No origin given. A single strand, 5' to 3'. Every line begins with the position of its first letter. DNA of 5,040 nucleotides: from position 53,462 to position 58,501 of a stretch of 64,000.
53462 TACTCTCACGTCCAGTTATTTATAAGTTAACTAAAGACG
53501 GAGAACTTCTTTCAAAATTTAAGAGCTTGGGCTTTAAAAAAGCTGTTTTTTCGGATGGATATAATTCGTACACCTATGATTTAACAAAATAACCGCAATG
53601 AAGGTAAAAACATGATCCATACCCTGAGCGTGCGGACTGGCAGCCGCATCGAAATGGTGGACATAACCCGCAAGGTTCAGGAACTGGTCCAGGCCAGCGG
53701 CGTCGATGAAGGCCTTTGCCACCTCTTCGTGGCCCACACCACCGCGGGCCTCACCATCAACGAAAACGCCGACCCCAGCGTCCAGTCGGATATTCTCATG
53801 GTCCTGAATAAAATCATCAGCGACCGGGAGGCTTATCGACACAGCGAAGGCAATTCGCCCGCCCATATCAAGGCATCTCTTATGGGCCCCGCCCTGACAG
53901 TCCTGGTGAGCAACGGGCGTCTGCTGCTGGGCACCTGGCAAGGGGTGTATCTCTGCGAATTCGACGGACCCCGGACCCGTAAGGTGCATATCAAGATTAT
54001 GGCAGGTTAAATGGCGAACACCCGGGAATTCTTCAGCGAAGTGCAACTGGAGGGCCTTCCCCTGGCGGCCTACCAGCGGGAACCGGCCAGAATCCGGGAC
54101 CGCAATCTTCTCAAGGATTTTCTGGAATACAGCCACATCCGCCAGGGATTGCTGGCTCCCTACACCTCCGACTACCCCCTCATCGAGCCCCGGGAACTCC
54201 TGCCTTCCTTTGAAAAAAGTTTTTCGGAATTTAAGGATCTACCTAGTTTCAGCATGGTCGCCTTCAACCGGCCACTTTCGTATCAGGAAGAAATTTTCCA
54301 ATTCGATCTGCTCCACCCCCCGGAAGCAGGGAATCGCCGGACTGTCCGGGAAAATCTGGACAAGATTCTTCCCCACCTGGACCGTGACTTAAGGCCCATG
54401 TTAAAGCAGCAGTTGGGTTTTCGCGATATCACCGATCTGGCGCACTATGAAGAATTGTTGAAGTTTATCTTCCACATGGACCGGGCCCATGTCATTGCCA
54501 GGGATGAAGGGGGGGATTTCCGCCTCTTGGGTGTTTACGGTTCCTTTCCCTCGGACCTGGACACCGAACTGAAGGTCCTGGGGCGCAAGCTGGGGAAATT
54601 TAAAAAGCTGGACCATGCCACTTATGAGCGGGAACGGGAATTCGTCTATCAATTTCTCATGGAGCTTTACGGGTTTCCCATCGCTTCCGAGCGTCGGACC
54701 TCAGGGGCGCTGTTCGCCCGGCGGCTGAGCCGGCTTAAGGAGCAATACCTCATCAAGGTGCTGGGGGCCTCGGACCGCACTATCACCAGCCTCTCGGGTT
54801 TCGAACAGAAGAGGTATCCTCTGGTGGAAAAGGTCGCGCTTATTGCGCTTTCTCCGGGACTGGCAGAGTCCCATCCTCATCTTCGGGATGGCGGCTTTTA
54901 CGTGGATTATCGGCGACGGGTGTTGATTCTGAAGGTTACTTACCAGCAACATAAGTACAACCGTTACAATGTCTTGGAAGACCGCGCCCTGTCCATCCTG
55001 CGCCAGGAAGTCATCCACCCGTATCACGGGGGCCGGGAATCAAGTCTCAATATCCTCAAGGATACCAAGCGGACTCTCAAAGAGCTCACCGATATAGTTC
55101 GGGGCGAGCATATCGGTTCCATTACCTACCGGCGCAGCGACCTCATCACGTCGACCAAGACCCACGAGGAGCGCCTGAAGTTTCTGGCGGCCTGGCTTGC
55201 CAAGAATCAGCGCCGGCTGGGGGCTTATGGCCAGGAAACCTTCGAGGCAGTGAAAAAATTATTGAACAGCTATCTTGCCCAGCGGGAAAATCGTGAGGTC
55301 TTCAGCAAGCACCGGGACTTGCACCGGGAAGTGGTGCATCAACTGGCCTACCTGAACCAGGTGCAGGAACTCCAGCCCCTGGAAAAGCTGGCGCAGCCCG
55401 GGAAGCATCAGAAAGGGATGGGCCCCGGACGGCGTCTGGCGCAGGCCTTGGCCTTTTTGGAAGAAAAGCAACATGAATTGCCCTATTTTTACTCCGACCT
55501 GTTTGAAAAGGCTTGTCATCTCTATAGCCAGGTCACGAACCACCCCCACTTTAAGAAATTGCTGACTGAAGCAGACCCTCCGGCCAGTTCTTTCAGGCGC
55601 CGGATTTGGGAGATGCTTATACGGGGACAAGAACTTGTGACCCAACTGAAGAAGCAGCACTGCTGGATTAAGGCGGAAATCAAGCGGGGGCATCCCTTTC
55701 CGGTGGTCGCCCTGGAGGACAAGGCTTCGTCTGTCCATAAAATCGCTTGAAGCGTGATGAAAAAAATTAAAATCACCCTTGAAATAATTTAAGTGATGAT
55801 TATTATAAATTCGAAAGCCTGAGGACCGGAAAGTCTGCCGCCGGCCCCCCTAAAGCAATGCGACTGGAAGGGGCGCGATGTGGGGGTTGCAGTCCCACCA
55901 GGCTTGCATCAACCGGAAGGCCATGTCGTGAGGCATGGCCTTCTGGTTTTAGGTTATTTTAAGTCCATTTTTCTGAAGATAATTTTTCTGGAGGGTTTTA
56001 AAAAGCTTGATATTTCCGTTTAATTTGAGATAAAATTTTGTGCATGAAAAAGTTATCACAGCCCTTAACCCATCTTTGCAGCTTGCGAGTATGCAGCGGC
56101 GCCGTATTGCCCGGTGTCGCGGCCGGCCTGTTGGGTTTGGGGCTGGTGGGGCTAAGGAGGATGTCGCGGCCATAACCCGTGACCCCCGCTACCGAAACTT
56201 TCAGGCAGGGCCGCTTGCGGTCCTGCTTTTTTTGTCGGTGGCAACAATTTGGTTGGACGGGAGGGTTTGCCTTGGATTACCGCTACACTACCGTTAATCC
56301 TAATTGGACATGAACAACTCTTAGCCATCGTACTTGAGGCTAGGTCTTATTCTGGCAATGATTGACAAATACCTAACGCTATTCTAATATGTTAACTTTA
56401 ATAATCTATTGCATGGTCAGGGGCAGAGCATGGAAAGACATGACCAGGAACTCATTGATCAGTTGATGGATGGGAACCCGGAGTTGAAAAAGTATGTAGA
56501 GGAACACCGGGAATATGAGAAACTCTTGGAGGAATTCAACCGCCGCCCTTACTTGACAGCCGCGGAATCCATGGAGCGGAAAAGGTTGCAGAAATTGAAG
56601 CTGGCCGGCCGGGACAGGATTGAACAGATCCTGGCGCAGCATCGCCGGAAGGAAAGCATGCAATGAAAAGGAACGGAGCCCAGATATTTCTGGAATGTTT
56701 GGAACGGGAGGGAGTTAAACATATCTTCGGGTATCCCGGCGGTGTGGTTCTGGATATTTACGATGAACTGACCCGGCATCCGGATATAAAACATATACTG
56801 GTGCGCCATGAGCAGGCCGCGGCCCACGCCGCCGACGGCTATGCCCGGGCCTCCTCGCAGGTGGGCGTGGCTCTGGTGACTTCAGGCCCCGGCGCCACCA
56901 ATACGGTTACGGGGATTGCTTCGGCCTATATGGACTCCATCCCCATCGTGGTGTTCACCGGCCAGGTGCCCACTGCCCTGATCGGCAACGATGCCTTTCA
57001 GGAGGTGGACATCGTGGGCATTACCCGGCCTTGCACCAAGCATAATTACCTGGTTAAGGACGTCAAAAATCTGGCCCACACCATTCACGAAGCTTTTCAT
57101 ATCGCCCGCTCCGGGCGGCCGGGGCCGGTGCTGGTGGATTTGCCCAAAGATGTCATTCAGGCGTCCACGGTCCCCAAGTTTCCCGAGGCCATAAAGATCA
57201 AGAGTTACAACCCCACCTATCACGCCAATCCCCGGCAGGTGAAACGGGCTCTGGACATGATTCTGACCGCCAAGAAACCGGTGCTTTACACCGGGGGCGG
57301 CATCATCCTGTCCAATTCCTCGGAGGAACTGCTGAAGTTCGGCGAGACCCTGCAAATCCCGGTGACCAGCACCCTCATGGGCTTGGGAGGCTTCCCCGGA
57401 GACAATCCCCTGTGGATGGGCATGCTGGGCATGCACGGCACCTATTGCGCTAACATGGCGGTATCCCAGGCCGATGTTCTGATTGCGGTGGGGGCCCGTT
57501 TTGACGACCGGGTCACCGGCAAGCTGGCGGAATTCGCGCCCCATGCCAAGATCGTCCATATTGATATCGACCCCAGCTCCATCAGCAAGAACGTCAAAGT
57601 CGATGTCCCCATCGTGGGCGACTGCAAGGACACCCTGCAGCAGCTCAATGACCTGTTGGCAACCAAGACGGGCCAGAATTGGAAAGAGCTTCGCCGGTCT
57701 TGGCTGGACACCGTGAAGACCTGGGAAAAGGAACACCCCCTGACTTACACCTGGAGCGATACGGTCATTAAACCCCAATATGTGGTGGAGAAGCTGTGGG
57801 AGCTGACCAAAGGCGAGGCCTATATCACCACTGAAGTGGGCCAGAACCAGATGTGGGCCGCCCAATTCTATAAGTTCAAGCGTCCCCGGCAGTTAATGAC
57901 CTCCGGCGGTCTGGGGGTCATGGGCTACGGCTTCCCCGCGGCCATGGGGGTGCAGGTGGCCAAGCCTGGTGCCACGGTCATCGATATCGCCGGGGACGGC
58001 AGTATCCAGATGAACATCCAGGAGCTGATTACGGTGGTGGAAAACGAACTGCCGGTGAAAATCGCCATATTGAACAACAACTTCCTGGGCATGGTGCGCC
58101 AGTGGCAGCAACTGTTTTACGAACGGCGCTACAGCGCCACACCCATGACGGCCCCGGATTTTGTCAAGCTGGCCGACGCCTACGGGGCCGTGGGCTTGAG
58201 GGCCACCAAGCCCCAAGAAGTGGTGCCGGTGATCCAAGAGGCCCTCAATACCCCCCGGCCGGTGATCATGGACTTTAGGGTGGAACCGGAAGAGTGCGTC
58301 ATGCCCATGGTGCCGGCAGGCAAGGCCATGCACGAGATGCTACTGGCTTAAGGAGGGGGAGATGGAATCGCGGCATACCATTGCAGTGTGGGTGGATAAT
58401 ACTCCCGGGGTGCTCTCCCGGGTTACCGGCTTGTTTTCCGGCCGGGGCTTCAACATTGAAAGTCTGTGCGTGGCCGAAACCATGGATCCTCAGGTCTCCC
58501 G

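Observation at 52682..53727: Low-GC single-gene cassette inserted at the yjbQ start, bounded by 117-bp direct repeats that duplicate the gene's 5' end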

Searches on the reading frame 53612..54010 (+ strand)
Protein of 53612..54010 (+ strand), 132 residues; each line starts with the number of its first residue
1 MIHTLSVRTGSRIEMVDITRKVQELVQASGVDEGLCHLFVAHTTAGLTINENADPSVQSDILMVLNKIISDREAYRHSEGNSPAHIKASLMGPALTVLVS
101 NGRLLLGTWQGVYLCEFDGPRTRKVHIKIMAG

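Call 6: search_protein_families(library=pfam, proteins=[window:53612-54010:+], max_evalue=0.01)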
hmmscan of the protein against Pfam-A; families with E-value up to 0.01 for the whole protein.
window:53612-54010:+ (132 aa): 1 family
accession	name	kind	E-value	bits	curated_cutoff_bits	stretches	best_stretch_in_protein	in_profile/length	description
PF01894.22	UPF0047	-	8.2e-47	158.6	27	1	17-129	1-117/117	Uncharacterised protein family UPF0047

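Call 31: find_encoding_contigs(protein=window:53612-54010:+, flank=6000, max_places=10)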
Protein window:53612-54010:+ (132 aa): no gene with exactly this product is on record in the collection.

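Call 33: find_homologous_proteins(query=window:53612-54007:+, max_evalue=1e-40)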
Query window:53612-54007:+ (132 aa): 4673 proteins with E <= 1e-40 among 8000 candidates; the best 120 are listed.
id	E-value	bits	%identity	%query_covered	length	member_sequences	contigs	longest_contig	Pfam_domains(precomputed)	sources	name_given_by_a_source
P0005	1.6e-80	285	100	100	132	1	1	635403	PF01894.23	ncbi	ncbi:MAG: secondary thiamine-phosphate synthase enzyme YjbQ [Thermodesulfobacteriota bacterium]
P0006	1.4e-73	263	91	100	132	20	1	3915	PF01894.23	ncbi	-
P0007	2.0e-73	262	92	100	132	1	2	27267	PF01894.23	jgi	jgi:secondary thiamine-phosphate synthase enzyme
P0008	2.8e-73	262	91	100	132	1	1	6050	PF01894.23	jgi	-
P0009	5.1e-73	261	91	100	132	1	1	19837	PF01894.23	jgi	jgi:secondary thiamine-phosphate synthase enzyme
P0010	7.4e-73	260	90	100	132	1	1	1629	PF01894.23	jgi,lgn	-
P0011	1.4e-72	259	91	100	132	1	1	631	PF01894.23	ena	-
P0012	2.7e-72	259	89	100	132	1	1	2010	PF01894.23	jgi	jgi:secondary thiamine-phosphate synthase enzyme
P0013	3.3e-72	258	90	100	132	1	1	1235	PF01894.23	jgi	jgi:secondary thiamine-phosphate synthase enzyme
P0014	3.9e-72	258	89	100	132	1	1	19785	PF01894.23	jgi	jgi:secondary thiamine-phosphate synthase enzyme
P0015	4.0e-72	258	89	100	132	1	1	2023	PF01894.23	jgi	jgi:secondary thiamine-phosphate synthase enzyme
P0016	7.3e-72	257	89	100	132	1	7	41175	PF01894.23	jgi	jgi:secondary thiamine-phosphate synthase enzyme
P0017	7.6e-72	257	89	100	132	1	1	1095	PF01894.23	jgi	-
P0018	1.0e-71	257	89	100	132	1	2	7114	PF01894.23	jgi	jgi:secondary thiamine-phosphate synthase enzyme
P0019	1.0e-71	257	89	100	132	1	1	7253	PF01894.23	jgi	jgi:secondary thiamine-phosphate synthase enzyme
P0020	1.4e-71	256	89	100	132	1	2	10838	PF01894.23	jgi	jgi:secondary thiamine-phosphate synthase enzyme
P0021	2.0e-71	256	88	100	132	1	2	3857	PF01894.23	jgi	jgi:secondary thiamine-phosphate synthase enzyme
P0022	2.1e-71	256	89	100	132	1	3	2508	PF01894.23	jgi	jgi:secondary thiamine-phosphate synthase enzyme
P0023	2.4e-71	255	89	100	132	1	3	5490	PF01894.23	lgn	-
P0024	3.7e-71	255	89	100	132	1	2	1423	PF01894.23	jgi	jgi:secondary thiamine-phosphate synthase enzyme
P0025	5.3e-71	254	88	100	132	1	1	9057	PF01894.23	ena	-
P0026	8.8e-71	254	88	100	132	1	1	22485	PF01894.23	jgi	jgi:secondary thiamine-phosphate synthase enzyme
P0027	9.5e-71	254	87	100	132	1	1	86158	PF01894.23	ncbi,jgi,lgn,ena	ncbi:MAG: secondary thiamine-phosphate synthase enzyme YjbQ [Desulfobaccales bacterium]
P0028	1.3e-70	253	89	100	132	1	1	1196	PF01894.23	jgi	jgi:secondary thiamine-phosphate synthase enzyme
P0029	1.9e-70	253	88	100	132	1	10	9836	PF01894.23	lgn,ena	-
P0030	2.0e-70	253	87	99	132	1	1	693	PF01894.23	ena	-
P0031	2.4e-70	252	88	100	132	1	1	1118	PF01894.23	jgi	-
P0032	2.4e-70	252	85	99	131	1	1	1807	PF01894.23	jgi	jgi:secondary thiamine-phosphate synthase enzyme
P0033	2.6e-70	252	88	100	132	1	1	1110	PF01894.23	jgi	jgi:secondary thiamine-phosphate synthase enzyme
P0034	2.7e-70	252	87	100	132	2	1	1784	PF01894.23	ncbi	-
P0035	2.9e-70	252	87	100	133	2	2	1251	PF01894.23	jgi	jgi:secondary thiamine-phosphate synthase enzyme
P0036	3.6e-70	252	87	100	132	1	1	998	PF01894.23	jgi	-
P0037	4.3e-70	251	86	100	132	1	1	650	PF01894.23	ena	-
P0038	4.7e-70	251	88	100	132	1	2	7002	PF01894.23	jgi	jgi:secondary thiamine-phosphate synthase enzyme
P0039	5.0e-70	251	89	100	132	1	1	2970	PF01894.23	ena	-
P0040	6.8e-70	251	85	100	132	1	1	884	PF01894.23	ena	-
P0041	7.1e-70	251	86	100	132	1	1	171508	PF01894.23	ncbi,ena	-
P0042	7.1e-70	251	86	100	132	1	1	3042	PF01894.23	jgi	jgi:secondary thiamine-phosphate synthase enzyme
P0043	7.2e-70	251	88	100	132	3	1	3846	PF01894.23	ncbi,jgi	-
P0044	9.5e-70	250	86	100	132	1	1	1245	PF01894.23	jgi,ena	-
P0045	1.0e-69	250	86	100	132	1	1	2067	PF01894.23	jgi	jgi:secondary thiamine-phosphate synthase enzyme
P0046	1.0e-69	250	87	100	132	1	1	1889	PF01894.23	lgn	-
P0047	1.3e-69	250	86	100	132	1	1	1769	PF01894.23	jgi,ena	-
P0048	1.8e-69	249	84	100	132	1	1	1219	PF01894.23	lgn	-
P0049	1.9e-69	249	86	100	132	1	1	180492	PF01894.23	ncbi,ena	-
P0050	1.9e-69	249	86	100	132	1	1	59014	PF01894.23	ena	-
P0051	2.0e-69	249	86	100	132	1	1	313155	PF01894.23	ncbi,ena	-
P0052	2.4e-69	249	85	100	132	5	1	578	PF01894.23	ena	-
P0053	2.6e-69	249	85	100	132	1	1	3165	PF01894.23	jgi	jgi:secondary thiamine-phosphate synthase enzyme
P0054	2.6e-69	249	87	100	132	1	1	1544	PF01894.23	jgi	jgi:secondary thiamine-phosphate synthase enzyme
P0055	2.6e-69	249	85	99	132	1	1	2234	PF01894.23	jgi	jgi:secondary thiamine-phosphate synthase enzyme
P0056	2.6e-69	249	87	100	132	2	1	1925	PF01894.23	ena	-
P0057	3.3e-69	249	85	100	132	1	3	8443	PF01894.23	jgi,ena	jgi:secondary thiamine-phosphate synthase enzyme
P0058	3.3e-69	249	86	99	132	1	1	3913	PF01894.23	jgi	jgi:secondary thiamine-phosphate synthase enzyme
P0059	3.6e-69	248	86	100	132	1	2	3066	PF01894.23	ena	-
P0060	3.6e-69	248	85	100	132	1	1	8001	PF01894.23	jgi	jgi:secondary thiamine-phosphate synthase enzyme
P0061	3.6e-69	248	86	100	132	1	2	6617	PF01894.23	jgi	jgi:secondary thiamine-phosphate synthase enzyme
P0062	3.6e-69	248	86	100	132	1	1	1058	PF01894.23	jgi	-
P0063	3.6e-69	248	86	100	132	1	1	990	PF01894.23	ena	-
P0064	3.6e-69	248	83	100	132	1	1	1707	PF01894.23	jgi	-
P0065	4.9e-69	248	85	99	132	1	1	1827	PF01894.23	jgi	jgi:secondary thiamine-phosphate synthase enzyme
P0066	4.9e-69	248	85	100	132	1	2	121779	PF01894.23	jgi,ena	-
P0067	5.0e-69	248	86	100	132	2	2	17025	PF01894.23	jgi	jgi:secondary thiamine-phosphate synthase enzyme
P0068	5.2e-69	248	85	100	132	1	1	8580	PF01894.23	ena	-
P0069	6.8e-69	248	85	100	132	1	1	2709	PF01894.23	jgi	jgi:secondary thiamine-phosphate synthase enzyme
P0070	7.0e-69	248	86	100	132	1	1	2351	PF01894.23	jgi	jgi:secondary thiamine-phosphate synthase enzyme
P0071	7.2e-69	247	86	100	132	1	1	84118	PF01894.23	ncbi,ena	-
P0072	7.2e-69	247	84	100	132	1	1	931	PF01894.23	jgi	jgi:secondary thiamine-phosphate synthase enzyme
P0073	7.5e-69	247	85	100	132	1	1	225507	PF01894.23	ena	-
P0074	8.9e-69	247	85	99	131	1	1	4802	PF01894.23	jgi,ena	-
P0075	9.4e-69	247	85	100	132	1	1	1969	PF01894.23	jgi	jgi:secondary thiamine-phosphate synthase enzyme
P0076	9.5e-69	247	85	100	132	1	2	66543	PF01894.23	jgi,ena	-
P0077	9.5e-69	247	83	100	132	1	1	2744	PF01894.23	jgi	jgi:secondary thiamine-phosphate synthase enzyme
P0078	9.5e-69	247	86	100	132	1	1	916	PF01894.23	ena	-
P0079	9.6e-69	247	86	100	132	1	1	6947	PF01894.23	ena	-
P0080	9.8e-69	247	86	100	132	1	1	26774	PF01894.23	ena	-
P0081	1.3e-68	247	85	100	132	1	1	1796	PF01894.23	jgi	jgi:secondary thiamine-phosphate synthase enzyme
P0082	1.3e-68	247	85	100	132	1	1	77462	PF01894.23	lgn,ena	-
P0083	1.3e-68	247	84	100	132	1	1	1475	PF01894.23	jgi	jgi:secondary thiamine-phosphate synthase enzyme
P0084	1.3e-68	247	86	100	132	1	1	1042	PF01894.23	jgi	jgi:secondary thiamine-phosphate synthase enzyme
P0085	1.4e-68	247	85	100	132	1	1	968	PF01894.23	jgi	jgi:secondary thiamine-phosphate synthase enzyme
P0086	1.4e-68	247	85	100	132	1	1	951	PF01894.23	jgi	jgi:secondary thiamine-phosphate synthase enzyme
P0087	1.4e-68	247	84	100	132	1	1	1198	PF01894.23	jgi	jgi:secondary thiamine-phosphate synthase enzyme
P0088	1.4e-68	247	86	100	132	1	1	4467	PF01894.23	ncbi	-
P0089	1.6e-68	246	83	100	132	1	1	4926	PF01894.23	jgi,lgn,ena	-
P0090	1.8e-68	246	86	100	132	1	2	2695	PF01894.23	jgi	jgi:secondary thiamine-phosphate synthase enzyme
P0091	1.9e-68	246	86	100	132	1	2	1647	PF01894.23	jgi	jgi:secondary thiamine-phosphate synthase enzyme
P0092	1.9e-68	246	85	100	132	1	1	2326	PF01894.23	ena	-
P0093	1.9e-68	246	86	100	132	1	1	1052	PF01894.23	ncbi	-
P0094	2.5e-68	246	85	100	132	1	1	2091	PF01894.23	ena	-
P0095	2.5e-68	246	85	100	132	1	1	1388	PF01894.23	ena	-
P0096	2.5e-68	246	84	100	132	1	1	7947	PF01894.23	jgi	jgi:secondary thiamine-phosphate synthase enzyme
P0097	2.5e-68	246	86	100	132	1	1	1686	PF01894.23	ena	-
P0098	2.5e-68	246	85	100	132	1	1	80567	PF01894.23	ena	-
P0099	2.6e-68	246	84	100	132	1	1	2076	PF01894.23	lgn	-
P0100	2.6e-68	246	83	100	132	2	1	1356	PF01894.23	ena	-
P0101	2.6e-68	246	83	100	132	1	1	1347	PF01894.23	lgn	-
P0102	2.6e-68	246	85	100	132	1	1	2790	PF01894.23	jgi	-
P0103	2.6e-68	246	85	100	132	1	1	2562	PF01894.23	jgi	jgi:secondary thiamine-phosphate synthase enzyme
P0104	2.6e-68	246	84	100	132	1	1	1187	PF01894.23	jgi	jgi:secondary thiamine-phosphate synthase enzyme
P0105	2.6e-68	246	85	100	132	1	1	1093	PF01894.23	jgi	jgi:secondary thiamine-phosphate synthase enzyme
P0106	2.6e-68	246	85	100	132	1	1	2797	PF01894.23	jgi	jgi:secondary thiamine-phosphate synthase enzyme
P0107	2.7e-68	246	85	100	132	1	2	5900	PF01894.23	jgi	jgi:secondary thiamine-phosphate synthase enzyme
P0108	3.3e-68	245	83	100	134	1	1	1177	PF01894.23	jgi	-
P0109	3.3e-68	245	83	100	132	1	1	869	PF01894.23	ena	-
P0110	3.4e-68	245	85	100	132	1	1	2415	PF01894.23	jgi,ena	-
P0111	3.5e-68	245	85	100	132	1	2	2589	PF01894.23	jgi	jgi:secondary thiamine-phosphate synthase enzyme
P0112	3.5e-68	245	86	100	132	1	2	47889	PF01894.23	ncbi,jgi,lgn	jgi:secondary thiamine-phosphate synthase enzyme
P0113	3.5e-68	245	84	100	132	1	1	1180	PF01894.23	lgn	-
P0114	3.6e-68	245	85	100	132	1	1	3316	PF01894.23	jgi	jgi:secondary thiamine-phosphate synthase enzyme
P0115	3.6e-68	245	85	100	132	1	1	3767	PF01894.23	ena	-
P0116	4.9e-68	245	83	100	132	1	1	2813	PF01894.23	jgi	jgi:secondary thiamine-phosphate synthase enzyme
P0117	5.0e-68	245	84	100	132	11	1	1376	PF01894.23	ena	-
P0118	6.8e-68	244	84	100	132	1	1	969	PF01894.23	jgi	jgi:secondary thiamine-phosphate synthase enzyme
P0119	7.4e-68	244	85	99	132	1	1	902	PF01894.23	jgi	jgi:secondary thiamine-phosphate synthase enzyme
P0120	8.5e-68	244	83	100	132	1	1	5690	PF01894.23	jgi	jgi:secondary thiamine-phosphate synthase enzyme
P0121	8.6e-68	244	83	99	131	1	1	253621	PF01894.23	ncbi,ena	-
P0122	9.0e-68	244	83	100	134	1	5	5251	PF01894.23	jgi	jgi:secondary thiamine-phosphate synthase enzyme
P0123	9.3e-68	244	84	100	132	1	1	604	PF01894.23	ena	-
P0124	9.3e-68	244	83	100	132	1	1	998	PF01894.23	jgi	jgi:secondary thiamine-phosphate synthase enzyme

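Call 35: find_encoding_contigs(protein=P0007, flank=4000, max_places=3)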
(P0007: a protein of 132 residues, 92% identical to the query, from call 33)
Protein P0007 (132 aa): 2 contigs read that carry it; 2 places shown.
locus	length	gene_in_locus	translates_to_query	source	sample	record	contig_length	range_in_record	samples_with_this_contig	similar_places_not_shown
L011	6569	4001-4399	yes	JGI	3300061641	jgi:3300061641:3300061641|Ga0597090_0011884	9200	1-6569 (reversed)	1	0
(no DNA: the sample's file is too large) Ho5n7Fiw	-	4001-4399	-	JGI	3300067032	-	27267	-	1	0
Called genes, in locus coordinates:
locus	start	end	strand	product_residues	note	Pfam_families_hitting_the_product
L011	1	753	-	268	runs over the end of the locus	PF00561:Abhydrolase_1, PF12146:Hydrolase_4, PF12697:Abhydrolase_6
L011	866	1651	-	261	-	PF11306:DUF3108 (weak)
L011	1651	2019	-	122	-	PF00226:DnaJ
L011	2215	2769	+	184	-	PF14681:UPRTase (weak), PF00156:Pribosyltran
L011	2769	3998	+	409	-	-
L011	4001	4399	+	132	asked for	PF01894:YjbQ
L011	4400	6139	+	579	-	-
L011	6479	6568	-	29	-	?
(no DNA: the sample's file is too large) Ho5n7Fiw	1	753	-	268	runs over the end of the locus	PF00561:Abhydrolase_1, PF12146:Hydrolase_4, PF12697:Abhydrolase_6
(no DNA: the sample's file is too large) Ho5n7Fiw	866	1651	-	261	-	PF11306:DUF3108 (weak)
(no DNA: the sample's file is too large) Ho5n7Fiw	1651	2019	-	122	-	PF00226:DnaJ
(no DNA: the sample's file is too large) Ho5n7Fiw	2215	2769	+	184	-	PF14681:UPRTase (weak), PF00156:Pribosyltran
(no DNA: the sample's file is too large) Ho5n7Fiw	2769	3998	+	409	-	-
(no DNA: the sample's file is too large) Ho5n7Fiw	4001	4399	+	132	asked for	PF01894:YjbQ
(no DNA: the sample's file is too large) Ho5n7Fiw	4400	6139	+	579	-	-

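Call 36: find_encoding_contigs(protein=P0008, flank=4000, max_places=3)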
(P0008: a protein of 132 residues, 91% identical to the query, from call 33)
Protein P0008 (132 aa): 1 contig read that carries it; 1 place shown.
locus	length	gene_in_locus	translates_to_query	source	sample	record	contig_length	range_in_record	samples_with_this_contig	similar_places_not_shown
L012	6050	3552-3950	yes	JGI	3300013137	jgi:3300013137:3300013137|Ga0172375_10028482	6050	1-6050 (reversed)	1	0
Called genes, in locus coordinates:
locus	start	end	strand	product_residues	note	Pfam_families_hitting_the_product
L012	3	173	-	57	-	?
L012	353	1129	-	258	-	PF11306:DUF3108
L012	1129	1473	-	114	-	PF00226:DnaJ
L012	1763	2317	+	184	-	PF14681:UPRTase (weak), PF00156:Pribosyltran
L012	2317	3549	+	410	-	-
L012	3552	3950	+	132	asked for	PF01894:YjbQ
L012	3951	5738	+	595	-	-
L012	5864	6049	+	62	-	?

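Call 37: find_encoding_contigs(protein=P0009, flank=4000, max_places=3)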
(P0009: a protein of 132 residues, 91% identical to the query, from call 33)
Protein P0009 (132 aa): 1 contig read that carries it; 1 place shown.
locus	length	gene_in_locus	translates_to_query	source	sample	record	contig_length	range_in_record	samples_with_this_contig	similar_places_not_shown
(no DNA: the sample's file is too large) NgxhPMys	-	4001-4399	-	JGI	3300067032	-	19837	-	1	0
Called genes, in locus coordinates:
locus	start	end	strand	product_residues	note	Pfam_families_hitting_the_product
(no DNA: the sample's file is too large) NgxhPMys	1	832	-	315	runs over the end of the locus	PF11306:DUF3108 (weak)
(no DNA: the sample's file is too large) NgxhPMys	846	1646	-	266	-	PF11306:DUF3108 (weak)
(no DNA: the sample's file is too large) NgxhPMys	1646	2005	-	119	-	PF00226:DnaJ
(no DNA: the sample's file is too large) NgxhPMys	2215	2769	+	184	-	PF14681:UPRTase (weak), PF00156:Pribosyltran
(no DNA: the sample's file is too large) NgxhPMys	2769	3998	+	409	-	-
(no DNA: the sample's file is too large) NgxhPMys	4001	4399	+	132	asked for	PF01894:YjbQ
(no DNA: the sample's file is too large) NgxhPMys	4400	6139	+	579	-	-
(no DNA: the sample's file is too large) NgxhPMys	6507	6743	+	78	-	-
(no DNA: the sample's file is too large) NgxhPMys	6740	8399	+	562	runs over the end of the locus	PF02776:TPP_enzyme_N, PF00205:TPP_enzyme_M, PF02775:TPP_enzyme_C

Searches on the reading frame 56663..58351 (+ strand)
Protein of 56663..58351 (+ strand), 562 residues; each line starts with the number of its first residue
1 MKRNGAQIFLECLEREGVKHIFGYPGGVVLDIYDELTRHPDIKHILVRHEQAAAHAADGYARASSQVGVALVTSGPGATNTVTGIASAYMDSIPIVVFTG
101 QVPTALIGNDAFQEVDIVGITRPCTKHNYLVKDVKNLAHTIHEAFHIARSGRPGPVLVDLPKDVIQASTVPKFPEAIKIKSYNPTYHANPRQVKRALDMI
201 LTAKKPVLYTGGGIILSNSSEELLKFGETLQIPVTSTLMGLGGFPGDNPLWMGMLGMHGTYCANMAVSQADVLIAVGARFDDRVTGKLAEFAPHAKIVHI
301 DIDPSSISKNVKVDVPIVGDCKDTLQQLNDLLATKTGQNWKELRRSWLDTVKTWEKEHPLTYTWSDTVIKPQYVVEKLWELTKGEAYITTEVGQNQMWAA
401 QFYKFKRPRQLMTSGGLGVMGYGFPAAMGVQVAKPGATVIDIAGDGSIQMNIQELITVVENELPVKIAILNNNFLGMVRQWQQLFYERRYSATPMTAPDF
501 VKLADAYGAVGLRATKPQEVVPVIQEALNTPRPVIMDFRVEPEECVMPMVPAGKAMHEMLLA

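Call 79: search_protein_families(library=pfam, proteins=[window:56663-58351:+], max_evalue=0.00001)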
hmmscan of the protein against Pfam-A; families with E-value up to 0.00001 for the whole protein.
window:56663-58351:+ (562 aa): 3 families
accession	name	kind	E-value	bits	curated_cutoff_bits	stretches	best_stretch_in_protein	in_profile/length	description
PF02775.26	TPP_enzyme_C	-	1.8e-55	187.3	21.9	1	392-537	2-150/151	Thiamine pyrophosphate enzyme, C-terminal TPP binding domain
PF00205.28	TPP_enzyme_M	-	4.5e-54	182.3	30.4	1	193-328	1-137/137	Thiamine pyrophosphate enzyme, central domain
PF02776.23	TPP_enzyme_N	-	1e-41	141.9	26.8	1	4-119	2-118/119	Thiamine pyrophosphate enzyme, N-terminal TPP binding domain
